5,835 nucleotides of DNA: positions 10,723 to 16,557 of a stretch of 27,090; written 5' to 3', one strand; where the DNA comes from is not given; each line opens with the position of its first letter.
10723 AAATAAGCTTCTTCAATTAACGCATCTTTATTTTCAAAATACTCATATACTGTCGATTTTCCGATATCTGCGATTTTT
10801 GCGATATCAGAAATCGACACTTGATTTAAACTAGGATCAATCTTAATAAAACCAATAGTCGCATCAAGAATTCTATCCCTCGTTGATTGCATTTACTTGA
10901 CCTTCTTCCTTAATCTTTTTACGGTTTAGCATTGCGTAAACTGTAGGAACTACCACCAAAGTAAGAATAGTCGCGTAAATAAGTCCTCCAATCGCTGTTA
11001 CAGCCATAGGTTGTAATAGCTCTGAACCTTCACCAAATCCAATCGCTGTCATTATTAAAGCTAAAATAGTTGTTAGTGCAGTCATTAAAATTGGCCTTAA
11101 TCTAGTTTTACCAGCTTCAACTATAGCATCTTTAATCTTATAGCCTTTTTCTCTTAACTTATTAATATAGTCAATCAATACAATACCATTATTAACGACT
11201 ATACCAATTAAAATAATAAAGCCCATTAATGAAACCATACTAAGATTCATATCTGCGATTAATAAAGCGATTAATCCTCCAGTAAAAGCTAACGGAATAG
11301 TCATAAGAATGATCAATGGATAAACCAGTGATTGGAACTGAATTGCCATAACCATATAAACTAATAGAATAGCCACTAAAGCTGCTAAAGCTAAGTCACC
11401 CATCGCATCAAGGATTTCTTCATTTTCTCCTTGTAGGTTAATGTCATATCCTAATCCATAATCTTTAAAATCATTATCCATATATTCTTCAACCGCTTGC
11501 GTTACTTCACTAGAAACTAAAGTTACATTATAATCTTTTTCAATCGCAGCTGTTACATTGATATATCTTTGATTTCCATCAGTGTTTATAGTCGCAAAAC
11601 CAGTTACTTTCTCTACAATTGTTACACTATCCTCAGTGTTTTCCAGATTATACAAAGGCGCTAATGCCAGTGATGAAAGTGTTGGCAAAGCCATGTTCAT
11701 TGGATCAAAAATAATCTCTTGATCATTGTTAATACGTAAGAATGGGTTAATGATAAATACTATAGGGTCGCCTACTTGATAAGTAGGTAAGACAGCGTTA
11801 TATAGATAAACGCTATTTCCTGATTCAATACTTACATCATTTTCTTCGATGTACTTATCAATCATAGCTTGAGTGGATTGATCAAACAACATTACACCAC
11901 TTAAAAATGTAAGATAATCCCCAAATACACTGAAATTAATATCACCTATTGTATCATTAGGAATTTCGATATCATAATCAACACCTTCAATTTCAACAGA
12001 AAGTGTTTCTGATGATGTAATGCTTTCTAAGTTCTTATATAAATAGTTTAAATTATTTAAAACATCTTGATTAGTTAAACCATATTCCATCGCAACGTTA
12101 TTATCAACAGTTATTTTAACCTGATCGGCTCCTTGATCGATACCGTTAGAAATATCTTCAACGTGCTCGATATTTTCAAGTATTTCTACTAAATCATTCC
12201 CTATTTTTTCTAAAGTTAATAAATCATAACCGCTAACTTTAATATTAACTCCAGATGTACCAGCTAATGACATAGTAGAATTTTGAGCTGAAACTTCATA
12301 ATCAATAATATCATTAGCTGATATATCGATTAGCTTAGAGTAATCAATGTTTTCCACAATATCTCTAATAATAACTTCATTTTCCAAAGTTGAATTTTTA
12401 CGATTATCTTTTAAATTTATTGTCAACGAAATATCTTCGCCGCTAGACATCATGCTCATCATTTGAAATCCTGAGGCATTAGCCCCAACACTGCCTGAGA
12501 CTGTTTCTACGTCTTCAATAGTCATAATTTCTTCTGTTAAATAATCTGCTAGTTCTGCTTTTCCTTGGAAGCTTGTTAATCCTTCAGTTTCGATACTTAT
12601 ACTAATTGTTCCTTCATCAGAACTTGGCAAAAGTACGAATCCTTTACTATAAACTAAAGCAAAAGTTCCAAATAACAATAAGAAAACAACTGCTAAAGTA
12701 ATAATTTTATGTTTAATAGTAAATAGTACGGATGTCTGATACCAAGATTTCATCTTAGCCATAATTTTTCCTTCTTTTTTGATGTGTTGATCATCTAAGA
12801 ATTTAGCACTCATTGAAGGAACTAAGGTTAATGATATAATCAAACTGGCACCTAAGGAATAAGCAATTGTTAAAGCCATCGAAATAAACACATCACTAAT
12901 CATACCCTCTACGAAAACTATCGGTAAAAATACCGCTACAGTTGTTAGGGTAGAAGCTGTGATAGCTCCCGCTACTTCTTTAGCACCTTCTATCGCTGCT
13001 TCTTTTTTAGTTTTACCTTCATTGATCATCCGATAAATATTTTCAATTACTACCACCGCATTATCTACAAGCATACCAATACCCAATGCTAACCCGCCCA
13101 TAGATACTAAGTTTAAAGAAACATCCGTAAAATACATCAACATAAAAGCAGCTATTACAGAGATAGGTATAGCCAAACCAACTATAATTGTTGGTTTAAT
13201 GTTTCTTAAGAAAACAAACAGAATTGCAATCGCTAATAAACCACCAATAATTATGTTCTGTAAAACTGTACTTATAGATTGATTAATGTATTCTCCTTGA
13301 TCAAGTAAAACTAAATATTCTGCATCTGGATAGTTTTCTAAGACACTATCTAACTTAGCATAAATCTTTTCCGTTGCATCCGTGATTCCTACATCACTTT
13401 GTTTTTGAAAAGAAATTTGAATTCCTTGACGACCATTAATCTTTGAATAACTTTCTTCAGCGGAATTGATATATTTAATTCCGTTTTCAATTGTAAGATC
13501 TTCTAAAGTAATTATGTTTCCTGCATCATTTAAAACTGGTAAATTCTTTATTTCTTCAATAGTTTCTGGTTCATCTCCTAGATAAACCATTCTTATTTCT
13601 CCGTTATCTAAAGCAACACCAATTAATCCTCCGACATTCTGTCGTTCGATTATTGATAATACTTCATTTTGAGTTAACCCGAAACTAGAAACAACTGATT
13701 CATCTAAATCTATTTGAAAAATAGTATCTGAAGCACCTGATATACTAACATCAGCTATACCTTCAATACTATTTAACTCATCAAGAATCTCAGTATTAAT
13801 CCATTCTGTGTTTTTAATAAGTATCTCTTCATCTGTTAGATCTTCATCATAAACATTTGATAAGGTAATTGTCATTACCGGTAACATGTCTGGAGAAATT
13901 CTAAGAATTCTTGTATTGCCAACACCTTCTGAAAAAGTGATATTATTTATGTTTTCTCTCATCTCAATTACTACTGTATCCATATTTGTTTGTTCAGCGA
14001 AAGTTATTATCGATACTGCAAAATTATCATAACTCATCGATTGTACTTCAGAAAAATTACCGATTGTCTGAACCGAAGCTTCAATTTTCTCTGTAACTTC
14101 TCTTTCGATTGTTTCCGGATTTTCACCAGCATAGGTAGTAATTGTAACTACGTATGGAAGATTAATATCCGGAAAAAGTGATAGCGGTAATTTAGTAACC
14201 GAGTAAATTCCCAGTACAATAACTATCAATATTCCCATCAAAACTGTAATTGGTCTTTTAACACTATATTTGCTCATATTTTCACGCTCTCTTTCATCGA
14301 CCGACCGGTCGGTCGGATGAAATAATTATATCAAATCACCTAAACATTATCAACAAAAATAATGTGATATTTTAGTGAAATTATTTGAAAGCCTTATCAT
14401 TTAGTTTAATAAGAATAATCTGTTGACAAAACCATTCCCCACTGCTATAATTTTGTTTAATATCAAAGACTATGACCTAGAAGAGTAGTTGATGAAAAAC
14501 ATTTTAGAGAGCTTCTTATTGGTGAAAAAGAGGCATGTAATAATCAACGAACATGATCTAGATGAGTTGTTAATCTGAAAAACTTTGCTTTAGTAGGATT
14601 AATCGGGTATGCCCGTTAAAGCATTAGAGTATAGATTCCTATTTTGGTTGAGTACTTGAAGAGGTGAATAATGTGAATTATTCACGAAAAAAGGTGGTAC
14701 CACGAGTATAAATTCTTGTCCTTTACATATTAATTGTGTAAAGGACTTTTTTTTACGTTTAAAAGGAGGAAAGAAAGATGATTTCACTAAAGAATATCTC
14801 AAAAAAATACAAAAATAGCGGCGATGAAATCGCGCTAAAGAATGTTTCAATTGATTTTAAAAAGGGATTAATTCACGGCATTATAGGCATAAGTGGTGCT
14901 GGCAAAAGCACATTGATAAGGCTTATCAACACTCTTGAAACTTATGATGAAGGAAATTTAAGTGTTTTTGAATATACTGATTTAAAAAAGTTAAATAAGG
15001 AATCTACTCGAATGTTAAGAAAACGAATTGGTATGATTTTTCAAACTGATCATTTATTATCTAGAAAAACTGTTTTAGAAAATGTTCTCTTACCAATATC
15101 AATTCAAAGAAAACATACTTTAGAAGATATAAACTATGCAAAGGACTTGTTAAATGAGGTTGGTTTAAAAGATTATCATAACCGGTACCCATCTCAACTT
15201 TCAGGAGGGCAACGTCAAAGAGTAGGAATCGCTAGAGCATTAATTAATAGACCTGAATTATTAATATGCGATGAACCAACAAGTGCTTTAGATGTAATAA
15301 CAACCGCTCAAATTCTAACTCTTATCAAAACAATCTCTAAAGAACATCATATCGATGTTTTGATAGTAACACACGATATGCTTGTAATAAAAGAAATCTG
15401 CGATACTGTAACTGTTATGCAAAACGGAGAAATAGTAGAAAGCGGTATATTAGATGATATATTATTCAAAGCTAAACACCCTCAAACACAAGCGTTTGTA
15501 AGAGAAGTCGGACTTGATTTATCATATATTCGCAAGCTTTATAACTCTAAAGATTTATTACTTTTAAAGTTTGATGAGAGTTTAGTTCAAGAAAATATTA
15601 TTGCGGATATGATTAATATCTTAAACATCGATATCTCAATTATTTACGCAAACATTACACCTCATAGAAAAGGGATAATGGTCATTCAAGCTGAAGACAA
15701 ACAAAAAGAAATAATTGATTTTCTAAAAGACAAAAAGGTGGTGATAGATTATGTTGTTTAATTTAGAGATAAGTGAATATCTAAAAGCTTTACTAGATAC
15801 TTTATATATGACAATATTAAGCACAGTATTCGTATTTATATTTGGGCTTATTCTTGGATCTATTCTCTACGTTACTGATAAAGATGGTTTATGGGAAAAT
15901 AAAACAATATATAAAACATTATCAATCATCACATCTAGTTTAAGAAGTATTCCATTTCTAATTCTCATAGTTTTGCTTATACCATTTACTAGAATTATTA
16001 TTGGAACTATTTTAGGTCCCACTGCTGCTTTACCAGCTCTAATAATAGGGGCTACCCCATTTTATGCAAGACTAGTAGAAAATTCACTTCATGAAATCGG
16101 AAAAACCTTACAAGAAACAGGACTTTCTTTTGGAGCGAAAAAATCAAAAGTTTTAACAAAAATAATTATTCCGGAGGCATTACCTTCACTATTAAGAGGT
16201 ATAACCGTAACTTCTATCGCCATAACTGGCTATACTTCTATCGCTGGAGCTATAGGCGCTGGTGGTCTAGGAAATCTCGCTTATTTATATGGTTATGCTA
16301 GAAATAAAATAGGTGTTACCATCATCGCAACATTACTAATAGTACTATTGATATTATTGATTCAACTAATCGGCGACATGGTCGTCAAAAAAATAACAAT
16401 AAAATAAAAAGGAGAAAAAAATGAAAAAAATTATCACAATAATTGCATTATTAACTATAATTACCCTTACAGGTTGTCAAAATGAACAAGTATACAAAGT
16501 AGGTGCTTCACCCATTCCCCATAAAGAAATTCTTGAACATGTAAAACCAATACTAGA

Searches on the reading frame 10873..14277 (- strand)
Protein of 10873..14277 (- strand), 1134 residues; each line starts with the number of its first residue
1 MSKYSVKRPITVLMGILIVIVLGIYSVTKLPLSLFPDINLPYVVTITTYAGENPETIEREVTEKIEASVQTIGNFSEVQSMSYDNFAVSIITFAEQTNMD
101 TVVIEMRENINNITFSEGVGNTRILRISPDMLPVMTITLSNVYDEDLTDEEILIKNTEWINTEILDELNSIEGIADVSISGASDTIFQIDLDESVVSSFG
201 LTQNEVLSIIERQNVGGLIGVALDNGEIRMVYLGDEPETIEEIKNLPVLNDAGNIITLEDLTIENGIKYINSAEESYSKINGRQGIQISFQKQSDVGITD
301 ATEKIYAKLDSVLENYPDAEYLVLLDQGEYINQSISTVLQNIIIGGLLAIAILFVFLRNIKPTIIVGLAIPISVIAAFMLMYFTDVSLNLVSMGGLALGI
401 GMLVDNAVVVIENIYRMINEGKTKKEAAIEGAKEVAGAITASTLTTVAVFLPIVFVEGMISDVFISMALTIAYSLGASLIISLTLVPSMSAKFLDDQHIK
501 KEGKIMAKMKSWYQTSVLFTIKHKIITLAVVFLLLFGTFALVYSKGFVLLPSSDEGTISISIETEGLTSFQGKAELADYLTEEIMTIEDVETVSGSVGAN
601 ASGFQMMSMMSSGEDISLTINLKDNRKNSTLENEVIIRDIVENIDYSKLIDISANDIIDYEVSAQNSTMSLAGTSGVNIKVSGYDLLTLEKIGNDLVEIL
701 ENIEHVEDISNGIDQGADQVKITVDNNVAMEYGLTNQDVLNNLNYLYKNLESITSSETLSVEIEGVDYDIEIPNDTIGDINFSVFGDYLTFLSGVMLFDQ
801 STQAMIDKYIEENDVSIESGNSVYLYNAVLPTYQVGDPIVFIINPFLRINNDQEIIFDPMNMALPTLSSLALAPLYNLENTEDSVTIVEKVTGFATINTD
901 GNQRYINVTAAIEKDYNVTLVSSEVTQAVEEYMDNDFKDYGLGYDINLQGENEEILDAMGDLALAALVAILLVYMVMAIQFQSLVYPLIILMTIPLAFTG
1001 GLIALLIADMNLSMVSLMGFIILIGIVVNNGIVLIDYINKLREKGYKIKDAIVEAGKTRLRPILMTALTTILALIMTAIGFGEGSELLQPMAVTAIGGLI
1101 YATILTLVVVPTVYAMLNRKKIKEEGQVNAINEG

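Call 18: search_protein_families(library=pfam, proteins=[window:10873-14277:-])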
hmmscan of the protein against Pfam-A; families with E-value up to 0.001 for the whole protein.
window:10873-14277:- (1134 aa): 2 families
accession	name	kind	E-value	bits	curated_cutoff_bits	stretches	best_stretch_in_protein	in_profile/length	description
PF00873.25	ACR_tran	-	1.9e-190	635.5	28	2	1-744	1-740/1021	AcrB/AcrD/AcrF family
PF03176.21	MMPL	-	1.1e-13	51.3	20.5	2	958-1121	141-306/333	MMPL family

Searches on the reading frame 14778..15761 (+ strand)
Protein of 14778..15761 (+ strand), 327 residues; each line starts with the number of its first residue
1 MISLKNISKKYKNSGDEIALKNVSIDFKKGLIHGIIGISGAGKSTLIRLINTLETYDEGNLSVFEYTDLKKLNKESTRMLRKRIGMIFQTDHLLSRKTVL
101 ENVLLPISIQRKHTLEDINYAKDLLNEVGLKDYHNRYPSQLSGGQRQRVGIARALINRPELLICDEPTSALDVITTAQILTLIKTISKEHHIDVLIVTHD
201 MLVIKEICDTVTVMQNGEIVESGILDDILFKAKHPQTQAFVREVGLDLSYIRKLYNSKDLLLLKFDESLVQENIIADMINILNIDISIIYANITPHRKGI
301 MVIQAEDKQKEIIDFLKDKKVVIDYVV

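Call 18: search_protein_families(library=pfam, proteins=[window:14778-15761:+])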
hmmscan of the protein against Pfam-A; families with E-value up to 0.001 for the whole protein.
window:14778-15761:+ (327 aa): 4 families
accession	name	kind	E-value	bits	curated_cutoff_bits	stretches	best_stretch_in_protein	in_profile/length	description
PF00005.33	ABC_tran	-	2.3e-36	125.9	25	1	20-169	1-137/137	ABC transporter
PF09383.16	NIL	-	6.9e-10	39.1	24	1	260-323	2-71/73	NIL domain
PF13304.12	AAA_21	-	1.2e-08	35.9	27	1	56-204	179-303/304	AAA domain, putative AbiEii toxin, Type IV TA system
PF02463.25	SMC_N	-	1.8e-06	28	40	1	21-215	16-213/220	RecF/RecN/SMC N terminal domain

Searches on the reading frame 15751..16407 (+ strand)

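Call 18: search_protein_families(library=pfam, proteins=[window:15751-16407:+])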
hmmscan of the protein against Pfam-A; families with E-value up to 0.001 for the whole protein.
window:15751-16407:+ (218 aa): 1 family
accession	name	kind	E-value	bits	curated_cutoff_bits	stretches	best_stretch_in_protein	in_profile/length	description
PF00528.27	BPD_transp_1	-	4.3e-15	56.3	26.4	1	32-216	1-183/184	Binding-protein-dependent transport system inner membrane component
